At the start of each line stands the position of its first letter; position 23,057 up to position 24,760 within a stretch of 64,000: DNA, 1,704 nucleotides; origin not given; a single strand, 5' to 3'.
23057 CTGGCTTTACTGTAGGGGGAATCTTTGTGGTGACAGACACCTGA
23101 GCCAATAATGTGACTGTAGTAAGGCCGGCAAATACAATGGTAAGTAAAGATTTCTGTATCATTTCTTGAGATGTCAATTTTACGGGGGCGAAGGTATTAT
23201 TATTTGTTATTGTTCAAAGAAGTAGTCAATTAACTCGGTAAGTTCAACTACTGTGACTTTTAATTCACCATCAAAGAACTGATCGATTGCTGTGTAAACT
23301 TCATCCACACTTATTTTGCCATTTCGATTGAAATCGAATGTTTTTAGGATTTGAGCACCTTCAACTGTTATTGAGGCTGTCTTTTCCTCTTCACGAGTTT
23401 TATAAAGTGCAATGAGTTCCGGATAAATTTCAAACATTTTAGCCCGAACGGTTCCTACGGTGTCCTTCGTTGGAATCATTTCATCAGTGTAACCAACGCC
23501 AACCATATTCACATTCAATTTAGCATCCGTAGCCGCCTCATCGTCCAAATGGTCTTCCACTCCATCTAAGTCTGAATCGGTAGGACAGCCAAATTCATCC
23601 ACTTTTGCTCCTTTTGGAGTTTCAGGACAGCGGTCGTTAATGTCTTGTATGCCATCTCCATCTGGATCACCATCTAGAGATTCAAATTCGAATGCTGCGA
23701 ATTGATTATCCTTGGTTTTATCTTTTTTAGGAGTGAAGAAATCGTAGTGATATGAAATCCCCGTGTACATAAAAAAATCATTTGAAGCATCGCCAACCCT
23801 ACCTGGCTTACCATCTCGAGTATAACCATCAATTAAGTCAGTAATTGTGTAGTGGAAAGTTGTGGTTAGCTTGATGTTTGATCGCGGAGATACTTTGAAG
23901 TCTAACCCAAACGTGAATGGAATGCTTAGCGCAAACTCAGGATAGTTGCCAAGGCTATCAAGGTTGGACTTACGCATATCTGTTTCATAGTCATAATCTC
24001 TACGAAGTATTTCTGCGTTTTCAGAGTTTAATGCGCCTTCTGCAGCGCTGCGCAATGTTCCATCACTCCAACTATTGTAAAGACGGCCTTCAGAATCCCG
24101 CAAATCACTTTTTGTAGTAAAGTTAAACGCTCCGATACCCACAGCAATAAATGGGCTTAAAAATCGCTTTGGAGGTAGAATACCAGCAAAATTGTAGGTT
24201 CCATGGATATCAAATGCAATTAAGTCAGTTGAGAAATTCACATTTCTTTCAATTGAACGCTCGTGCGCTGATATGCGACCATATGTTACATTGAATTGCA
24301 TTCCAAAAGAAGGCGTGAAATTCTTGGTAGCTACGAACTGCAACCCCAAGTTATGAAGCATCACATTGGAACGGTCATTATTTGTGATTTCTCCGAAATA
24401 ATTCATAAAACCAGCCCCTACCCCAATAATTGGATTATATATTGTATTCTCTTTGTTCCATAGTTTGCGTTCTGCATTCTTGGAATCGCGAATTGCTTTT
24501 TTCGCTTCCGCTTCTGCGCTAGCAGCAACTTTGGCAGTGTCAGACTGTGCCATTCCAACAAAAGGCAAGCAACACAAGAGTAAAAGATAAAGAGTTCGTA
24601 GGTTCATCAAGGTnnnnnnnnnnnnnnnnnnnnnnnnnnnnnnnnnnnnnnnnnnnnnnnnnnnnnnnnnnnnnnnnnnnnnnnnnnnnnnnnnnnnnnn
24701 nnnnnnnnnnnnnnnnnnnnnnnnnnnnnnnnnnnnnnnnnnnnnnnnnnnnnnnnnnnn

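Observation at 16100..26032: Ten-kb tandem array of five paralogous OM beta-barrel/TSP3 proteins whose peptidoglycan-binding OmpA domain is replaced by EF-hand or SPOR modules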

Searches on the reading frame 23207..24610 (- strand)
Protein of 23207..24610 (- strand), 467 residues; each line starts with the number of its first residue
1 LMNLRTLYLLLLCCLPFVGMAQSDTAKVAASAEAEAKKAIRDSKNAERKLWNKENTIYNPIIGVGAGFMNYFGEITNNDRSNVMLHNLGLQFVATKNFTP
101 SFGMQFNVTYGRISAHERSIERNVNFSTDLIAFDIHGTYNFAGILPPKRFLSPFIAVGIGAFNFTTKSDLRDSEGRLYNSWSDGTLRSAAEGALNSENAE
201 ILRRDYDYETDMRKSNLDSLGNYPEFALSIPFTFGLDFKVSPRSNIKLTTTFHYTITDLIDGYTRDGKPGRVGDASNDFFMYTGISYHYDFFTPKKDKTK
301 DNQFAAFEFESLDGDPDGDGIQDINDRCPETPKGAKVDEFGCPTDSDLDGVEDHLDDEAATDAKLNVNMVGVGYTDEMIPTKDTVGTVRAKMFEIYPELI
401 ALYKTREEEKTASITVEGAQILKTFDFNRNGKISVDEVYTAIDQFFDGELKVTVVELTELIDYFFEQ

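Call 3: search_protein_families(library=pfam, proteins=[window:23207-24610:-], max_evalue=1)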
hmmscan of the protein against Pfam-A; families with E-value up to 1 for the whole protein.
window:23207-24610:- (467 aa): 8 families
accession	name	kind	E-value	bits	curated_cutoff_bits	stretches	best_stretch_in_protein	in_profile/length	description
PF19573.5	DUF6089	-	4.8e-05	23.3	23.2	1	221-291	143-217/226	Domain of unknown function (DUF6089)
PF02412.23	TSP_3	-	9.3e-05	22.5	25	1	313-333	13-33/36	Thrombospondin type 3 repeat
PF13505.12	OMP_b-brl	-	0.009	16.6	28.7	1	62-173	24-124/175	Outer membrane protein beta-barrel domain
PF13405.12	EF-hand_6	-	0.012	15.7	25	1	420-443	4-27/30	EF-hand domain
PF00036.39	EF-hand_1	-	0.018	15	25.4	1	420-441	4-25/29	EF hand domain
PF13202.12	EF-hand_5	-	0.021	14.8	25.9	1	421-437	4-20/25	EF hand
PF13499.12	EF-hand_7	-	0.029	15.2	30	1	419-441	43-65/67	EF-hand domain pair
PF13833.12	EF-hand_8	-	0.25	11.6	28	1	421-437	30-46/54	EF-hand domain pair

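Call 4: search_protein_families(library=ncbifam, proteins=[window:23207-24610:-], max_evalue=1)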
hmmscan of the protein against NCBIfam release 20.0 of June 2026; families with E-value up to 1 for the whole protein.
window:23207-24610:- (467 aa): 7 families
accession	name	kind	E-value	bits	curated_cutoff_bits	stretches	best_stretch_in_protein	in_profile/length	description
NF052316.1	T9SS_PorG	equivalog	5.7e-20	72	130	2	62-168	6-119/209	type IX secretion system protein PorG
NF053612.1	anchor_PA1041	equivalog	1.5e-07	31.7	250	1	311-346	74-108/236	PA1041 family peptidoglycan-binding anchor lipoprotein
NF033763.1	exchanger_TraB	exception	4.8e-05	21.6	700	1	314-359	322-366/522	outer membrane exchange protein TraB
NF047659.1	THC0290_0291_fam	equivalog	7.6e-05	22.3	125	1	215-289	187-257/260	THC0290_0291 family protein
NF047638.1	throspo3_MtsC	equivalog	9.1e-05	21.5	350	1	309-358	155-208/428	cell-cell cohesion MYXO-CTERM protein MtsC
TIGR03406.1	FeS_long_SufT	hypoth_equivalog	0.1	12.4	202.6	0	419-458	59-98/174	putative Fe-S cluster assembly protein SufT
NF045500.1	Omp28_seleno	equivalog_domain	0.8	9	200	0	303-339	262-298/377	Omp28-related selenoprotein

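Call 6: find_homologous_proteins(query=window:23207-24610:-)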
Query window:23207-24610:- (467 aa): 218 proteins with E <= 0.001 among 7626 candidates; the best 120 are listed.
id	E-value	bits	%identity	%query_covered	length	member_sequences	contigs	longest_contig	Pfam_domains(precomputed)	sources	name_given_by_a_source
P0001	1.8e-292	988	92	100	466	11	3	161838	-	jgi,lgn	jgi:hypothetical protein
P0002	6.1e-286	966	90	100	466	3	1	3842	-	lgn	-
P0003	1.6e-225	767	70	100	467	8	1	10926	PF19573.6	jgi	-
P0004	2.8e-221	753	71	95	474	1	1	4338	PF19573.6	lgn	-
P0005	1.2e-216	738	68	100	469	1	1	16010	PF19573.6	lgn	-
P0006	3.9e-215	733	71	96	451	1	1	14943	PF19573.6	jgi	-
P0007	4.9e-214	729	67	100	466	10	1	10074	-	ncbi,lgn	-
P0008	1.6e-210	718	68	96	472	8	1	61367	PF02412.24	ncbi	-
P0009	3.4e-209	713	70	93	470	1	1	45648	-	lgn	-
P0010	1.6e-206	705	66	98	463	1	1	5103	-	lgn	-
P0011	2.4e-201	688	63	100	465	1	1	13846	PF19573.6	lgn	-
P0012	3.0e-199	681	65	97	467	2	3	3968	-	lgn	-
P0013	7.4e-184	630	59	100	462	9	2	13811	PF19573.6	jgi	jgi:hypothetical protein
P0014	1.8e-179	615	58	99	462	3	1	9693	PF19573.6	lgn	-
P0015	2.1e-168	579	56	100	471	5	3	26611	-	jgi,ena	-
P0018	3.5e-166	572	57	96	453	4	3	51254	PF19573.6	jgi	-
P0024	1.3e-164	566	54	99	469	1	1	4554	PF19573.6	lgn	-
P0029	2.0e-162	559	58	94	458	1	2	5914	PF19573.6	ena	-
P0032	4.9e-162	558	55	99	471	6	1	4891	PF19573.6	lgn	-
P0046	7.5e-160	551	54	98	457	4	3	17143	PF19573.6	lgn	-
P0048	8.7e-160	551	54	100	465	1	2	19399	PF19573.6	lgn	-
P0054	2.7e-155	536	53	99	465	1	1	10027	PF19573.6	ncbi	ncbi:MAG: hypothetical protein RL266_601 [Bacteroidota bacterium]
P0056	8.2e-155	534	54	100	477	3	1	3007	PF19573.6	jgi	jgi:hypothetical protein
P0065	2.1e-150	520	52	100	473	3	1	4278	PF02412.24,PF19573.6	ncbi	ncbi:MAG: hypothetical protein ACPGD8_03220 [Flavobacteriales bacterium]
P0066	7.9e-150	518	52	99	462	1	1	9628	PF19573.6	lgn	-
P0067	7.0e-149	515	51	99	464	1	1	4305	PF19573.6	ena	-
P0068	2.6e-148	513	51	99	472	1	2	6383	PF19573.6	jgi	-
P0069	5.2e-147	508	51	96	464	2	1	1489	PF19573.6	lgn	-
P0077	3.1e-134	466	49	100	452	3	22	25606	PF19573.6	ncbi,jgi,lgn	ncbi:MAG: hypothetical protein ACJATE_000257 [Bacteroidia bacterium]|jgi:hypothetical protein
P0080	2.1e-119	417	44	99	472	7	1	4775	PF19573.6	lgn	-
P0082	5.2e-118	413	44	98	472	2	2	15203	PF19573.6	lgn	-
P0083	4.7e-113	397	44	100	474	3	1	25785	PF02412.24,PF19573.6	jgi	-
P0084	3.5e-109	384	43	91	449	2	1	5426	PF19573.6,PF00036.39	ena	-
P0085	1.1e-104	369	55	62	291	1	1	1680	PF19573.6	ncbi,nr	ncbi:MAG: hypothetical protein QF371_07055, partial [Flavobacteriales bacterium]|nr:hypothetical pro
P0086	2.0e-104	368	40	98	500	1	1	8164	PF19573.6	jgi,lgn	-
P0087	1.7e-103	365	40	99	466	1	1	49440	PF19573.6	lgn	-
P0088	3.5e-101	357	38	98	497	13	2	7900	PF02412.24,PF19573.6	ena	-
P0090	1.9e-99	352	39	98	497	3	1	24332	PF02412.24,PF19573.6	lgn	-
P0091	4.5e-99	350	39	98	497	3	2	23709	PF02412.24,PF19573.6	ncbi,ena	-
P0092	7.6e-99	350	37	99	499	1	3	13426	PF02412.24,PF19573.6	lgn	-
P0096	6.7e-75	271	36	74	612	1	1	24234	PF13499.13,PF13202.13,PF00036.39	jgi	jgi:Ca2+-binding EF-hand superfamily protein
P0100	4.7e-70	255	41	68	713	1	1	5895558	PF05036.19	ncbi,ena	-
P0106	8.2e-63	231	35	87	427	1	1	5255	PF02412.24,PF19573.6,PF13505.13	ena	-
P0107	2.3e-62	229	38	69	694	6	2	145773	PF19573.6,PF05036.19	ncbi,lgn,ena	-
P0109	7.2e-62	228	36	87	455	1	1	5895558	PF19573.6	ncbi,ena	-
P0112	2.0e-60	223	37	69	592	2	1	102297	PF02412.24,PF19573.6,PF05036.19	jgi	jgi:hypothetical protein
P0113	5.2e-59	218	35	87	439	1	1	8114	PF19573.6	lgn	-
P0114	1.6e-58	217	34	73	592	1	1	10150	PF02412.24,PF19573.6,PF05036.19,PF13505.13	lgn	-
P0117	1.5e-56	210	35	87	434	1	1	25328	PF02412.24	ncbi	-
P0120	3.8e-54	202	33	87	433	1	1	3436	PF19573.6,PF13505.13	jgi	-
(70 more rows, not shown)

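Call 7: find_related_loci(query=window:23207-24610:-, collection=genome_contigs, flank=10000)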
Query window:23207-24610:- (467 aa) in genome_contigs; peptide patterns used: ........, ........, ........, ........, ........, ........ (x = any residue, [..] = any of these).
17 stretches matched a pattern; 6 encode a relative of the query (tblastn E <= 1e-3); 6 distinct loci.
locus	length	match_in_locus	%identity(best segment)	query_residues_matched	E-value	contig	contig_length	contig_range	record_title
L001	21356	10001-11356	68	20-467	0e+0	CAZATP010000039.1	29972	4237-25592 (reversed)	MAG TPA_asm: uncultured Chryseobacterium sp. isolate SRP319275_co3_132 genome assembly, contig: NODE_1825_length_29972_c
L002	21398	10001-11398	55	1-467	2e-172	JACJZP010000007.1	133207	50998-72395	MAG: Flavobacteriales bacterium isolate HK-STAS-BACT-67 HK-STAS-BACT-67_7, whole genome shotgun sequence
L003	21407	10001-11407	55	1-467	4e-172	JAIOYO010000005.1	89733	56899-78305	MAG: Flavobacteriales bacterium isolate Tobar13m-G10 Tobar13m-C346, whole genome shotgun sequence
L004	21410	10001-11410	55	1-467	6e-171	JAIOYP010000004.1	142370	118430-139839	MAG: Flavobacteriales bacterium isolate Tobar13m-G11 Tobar13m-C159, whole genome shotgun sequence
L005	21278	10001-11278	31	60-467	8e-60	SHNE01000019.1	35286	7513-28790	MAG: Bacteroidetes bacterium isolate Bin7_1 c_000000000382, whole genome shotgun sequence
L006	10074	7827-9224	67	2-467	0e+0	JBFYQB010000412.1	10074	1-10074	MAG: Flavobacteriales bacterium isolate PPR_0170 PPR_0170_bin.38.fa_k121_1181989, whole genome shotgun sequence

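Call 22: predict_structure(alignment_id=A2)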
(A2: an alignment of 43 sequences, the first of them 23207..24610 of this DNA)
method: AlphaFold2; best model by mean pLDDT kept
length: 467 residues; sequences in the alignment: 43
mean_pLDDT: 78.8   pTM: 0.55
mean pLDDT of the five models: 78.8, 76.6, 75.8, 75.2, 73.6
residues with pLDDT >= 90: 98; 70-90: 261; 50-70: 94; < 50: 14
segments of 3 or more residues with pLDDT < 50: 404-413
pLDDT, mean of each block of 10 residues (from residue 1): 76 72 57 82 85 86 94 76 77 93 95 81 81 95 83 95 86 72 76 81 70 72 83 94 92 91 78 84 95 74 64 76 81 81 82 79 76 68 53 65 49 56 76 81 85 80 72
secondary structure, 60 per line:
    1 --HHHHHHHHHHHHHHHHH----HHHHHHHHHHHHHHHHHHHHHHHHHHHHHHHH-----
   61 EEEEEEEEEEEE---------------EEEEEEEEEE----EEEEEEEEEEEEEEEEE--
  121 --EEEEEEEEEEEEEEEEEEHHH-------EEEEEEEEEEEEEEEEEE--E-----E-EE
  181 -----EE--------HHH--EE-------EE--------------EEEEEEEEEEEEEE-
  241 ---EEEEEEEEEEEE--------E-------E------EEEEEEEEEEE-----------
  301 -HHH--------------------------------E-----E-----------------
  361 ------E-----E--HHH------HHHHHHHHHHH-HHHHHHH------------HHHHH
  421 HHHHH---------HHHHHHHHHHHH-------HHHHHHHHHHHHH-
elements in order: H3-19 H24-55 E61-72 E88-97 E102-118 E123-140 E151-168 E226-239 E244-255 E279-289 H385-395 H397-403 H416-425 H435-446 H454-466

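Call 26: fold_search(model_id=the predicted structure, library=pdb)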
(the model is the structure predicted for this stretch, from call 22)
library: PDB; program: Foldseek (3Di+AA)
matches with E <= 10: 920; with E <= 0.001: 48
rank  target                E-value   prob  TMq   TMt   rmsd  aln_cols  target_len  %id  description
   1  9a2m_MODEL_1_A        6.2e-10  1.00  0.30  0.39  22.1       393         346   12  Model of E. coli OmpA by in-cell photo-crosslinking MS and deep learning (released 2023-02-24)
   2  9fzd_A                8.6e-10  1.00  0.28  0.69   6.2       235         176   12  Structure of OmpA-long in complex with nanobody Nb39 (released 2024-07-17)
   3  3qrc_A                1.1e-07  1.00  0.24  0.62   6.9       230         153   10  The crystal structure of Ail, the attachment invasion locus protein of Yersinia pestis, in complex with the heparin an (released 2011-11-23)
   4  3qrc_B                1.7e-07  1.00  0.24  0.62   7.2       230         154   10  The crystal structure of Ail, the attachment invasion locus protein of Yersinia pestis, in complex with the heparin an (released 2011-11-23)
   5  1p4t                  2.2e-07  1.00  0.26  0.69   6.1       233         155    9  Crystal structure of Neisserial surface protein A (NspA) (released 2003-07-22)
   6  2f1v_A                3.4e-07  1.00  0.28  0.65   6.1       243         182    9  Outer membrane protein OmpW (released 2006-01-24)
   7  3qra                  4.0e-07  1.00  0.23  0.59   7.2       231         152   10  The crystal structure of Ail, the attachment invasion locus protein of Yersinia pestis (released 2011-11-23)
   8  4rlc                  1.0e-06  1.00  0.21  0.62   8.0       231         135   11  Crystal structure of the N-terminal beta-barrel domain of Pseudomonas aeruginosa OprF (released 2015-04-22)
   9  9nh2_A                1.6e-06  1.00  0.30  0.60   8.6       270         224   11  In situ cryo-EM structure of porin III of the Legionella Dot/Icm T4SS machine (released 2025-09-17)
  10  2f1t_A                1.9e-06  1.00  0.28  0.64   5.9       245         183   10  Outer membrane protein OmpW (released 2006-01-24)
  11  8qxp                  3.9e-06  1.00  0.28  0.65   6.9       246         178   10  Crystal structure of the outer membrane porin OmpW from Klebsiella pneumoniae (released 2024-01-24)
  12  2x27                  3.9e-06  1.00  0.25  0.49   9.9       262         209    9  Crystal structure of the outer membrane protein OprG from Pseudomonas aeruginosa (released 2010-12-15)
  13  1qj9                  7.2e-06  1.00  0.23  0.58   6.9       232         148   10  CRYSTAL STRUCTURE OF THE OUTER MEMBRANE PROTEIN OMPX FROM ESCHERICHIA COLI (released 1999-10-06)
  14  2n2l_MODEL_1_A        2.3e-05  1.00  0.23  0.56   8.1       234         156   10  NMR structure of yersinia pestis ail (attachment invasion locus) in decylphosphocholine micelles calculated wi (released 2015-07-22)
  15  2m06_MODEL_1_A        2.3e-05  1.00  0.22  0.55   8.4       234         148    9  NMR structure of OmpX in phopspholipid nanodiscs (released 2012-12-12)
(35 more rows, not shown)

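Call 30: find_encoding_contigs(protein=P0100, flank=10000, max_places=2)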
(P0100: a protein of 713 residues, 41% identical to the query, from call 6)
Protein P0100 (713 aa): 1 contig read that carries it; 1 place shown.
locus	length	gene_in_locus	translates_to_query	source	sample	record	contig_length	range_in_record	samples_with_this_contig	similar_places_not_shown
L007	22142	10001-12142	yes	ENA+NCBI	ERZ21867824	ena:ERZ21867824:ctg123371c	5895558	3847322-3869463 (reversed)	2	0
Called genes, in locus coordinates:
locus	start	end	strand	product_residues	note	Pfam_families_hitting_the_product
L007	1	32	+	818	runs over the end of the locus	-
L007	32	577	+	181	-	PF00908:dTDP_sugar_isom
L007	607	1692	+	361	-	PF00953:Glycos_transf_4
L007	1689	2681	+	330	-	PF01464:SLT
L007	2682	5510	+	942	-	PF00005:ABC_tran (faint), PF02463:SMC_N (faint), PF03193:RsgA_GTPase (faint), PF13175:AAA_15 (faint), PF13191:AAA_16 (faint), PF13555:AAA_29 (faint), PF17760:UvrA_inter, PF17755:UvrA_DNA-bind, +4 more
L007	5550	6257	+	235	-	PF18306:LDcluster4, PF03641:Lysine_decarbox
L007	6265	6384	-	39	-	-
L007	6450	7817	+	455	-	PF19573:DUF6089 (faint)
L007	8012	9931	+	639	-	-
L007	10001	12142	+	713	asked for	PF05036:SPOR (faint)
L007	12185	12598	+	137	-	-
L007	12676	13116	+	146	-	-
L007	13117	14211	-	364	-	PF00089:Trypsin, PF13365:Trypsin_2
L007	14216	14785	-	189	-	PF04542:Sigma70_r2 (weak)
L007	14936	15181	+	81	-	-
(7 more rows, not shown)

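Call 60: find_encoding_contigs(protein=P0096, flank=6000, max_places=1)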
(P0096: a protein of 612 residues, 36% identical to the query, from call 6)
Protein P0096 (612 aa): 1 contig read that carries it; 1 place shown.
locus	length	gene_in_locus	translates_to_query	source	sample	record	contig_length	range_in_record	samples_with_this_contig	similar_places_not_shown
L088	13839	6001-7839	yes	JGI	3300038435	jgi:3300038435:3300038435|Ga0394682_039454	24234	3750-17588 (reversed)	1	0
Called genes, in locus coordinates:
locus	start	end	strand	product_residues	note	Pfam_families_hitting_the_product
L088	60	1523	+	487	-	-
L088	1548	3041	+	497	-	PF19573:DUF6089 (faint), PF02412:TSP_3 (faint)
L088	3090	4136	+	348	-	-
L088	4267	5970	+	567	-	PF13202:EF-hand_5 (faint)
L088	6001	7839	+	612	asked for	PF13499:EF-hand_7 (faint), PF00036:EF-hand_1 (faint), PF13202:EF-hand_5 (faint)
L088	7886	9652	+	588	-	PF05036:SPOR (faint)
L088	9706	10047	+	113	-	-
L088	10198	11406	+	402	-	PF04116:FA_hydroxylase, PF24858:AGMP_C (weak)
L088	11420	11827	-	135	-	PF04940:BLUF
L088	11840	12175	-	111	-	PF00376:MerR (weak), PF13411:MerR_1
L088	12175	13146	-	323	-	PF01551:Peptidase_M23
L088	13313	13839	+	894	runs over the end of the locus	PF01411:tRNA-synt_2c, PF07973:tRNA_SAD, PF02272:DHHA1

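Call 61: find_encoding_contigs(protein=P0117, flank=6000, max_places=1)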
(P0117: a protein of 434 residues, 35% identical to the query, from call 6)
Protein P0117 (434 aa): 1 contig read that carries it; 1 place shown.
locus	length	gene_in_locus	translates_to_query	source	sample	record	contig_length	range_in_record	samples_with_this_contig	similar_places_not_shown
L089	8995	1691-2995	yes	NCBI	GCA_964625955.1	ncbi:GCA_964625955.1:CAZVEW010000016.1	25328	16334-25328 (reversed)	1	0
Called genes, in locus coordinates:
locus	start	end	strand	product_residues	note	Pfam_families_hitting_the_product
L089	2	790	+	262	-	?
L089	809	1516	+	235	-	PF18306:LDcluster4, PF03641:Lysine_decarbox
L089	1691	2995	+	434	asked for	PF02412:TSP_3 (faint)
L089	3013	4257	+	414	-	-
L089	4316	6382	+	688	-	PF05036:SPOR (weak)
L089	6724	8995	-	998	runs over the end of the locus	PF18962:Por_Secre_tail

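Call 62: find_encoding_contigs(protein=P0087, flank=6000, max_places=1)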
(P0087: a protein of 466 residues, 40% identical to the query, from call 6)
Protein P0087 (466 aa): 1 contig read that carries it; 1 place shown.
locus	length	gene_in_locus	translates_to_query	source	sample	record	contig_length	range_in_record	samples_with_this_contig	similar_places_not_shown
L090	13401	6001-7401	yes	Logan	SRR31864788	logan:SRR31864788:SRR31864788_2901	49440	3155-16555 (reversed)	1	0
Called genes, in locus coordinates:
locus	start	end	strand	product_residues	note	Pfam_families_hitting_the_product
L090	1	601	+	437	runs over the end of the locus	PF13520:AA_permease_2, PF00324:AA_permease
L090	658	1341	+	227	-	PF14062:DUF4253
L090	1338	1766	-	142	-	-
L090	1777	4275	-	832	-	PF13620:CarboxypepD_reg, PF13715:CarbopepD_reg_2, PF18939:DUF5686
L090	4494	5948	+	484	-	PF13202:EF-hand_5 (faint)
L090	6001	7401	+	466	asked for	PF19573:DUF6089 (faint)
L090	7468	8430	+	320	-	-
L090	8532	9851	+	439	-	PF13505:OMP_b-brl (weak)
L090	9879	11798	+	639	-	PF19573:DUF6089 (faint), PF00036:EF-hand_1 (faint)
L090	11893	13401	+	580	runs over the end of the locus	PF02412:TSP_3 (faint)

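Call 63: find_encoding_contigs(protein=P0090, flank=6000, max_places=1)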
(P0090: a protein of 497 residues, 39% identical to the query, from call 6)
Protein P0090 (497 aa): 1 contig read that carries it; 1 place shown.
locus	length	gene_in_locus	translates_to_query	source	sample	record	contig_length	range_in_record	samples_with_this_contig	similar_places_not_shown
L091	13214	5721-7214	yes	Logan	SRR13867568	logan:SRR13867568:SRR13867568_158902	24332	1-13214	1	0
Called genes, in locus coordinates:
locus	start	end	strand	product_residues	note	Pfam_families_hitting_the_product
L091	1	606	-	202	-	?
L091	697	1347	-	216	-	-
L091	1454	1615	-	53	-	-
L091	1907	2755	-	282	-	-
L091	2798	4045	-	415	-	PF05593:RHS_repeat (faint), PF15283:DUF4595 (faint)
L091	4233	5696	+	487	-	-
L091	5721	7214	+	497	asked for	PF19573:DUF6089 (faint), PF02412:TSP_3 (faint)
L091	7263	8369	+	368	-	-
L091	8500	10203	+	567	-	-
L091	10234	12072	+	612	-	PF13499:EF-hand_7 (faint), PF13202:EF-hand_5 (faint), PF00036:EF-hand_1 (faint)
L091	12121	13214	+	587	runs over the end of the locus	PF05036:SPOR (faint)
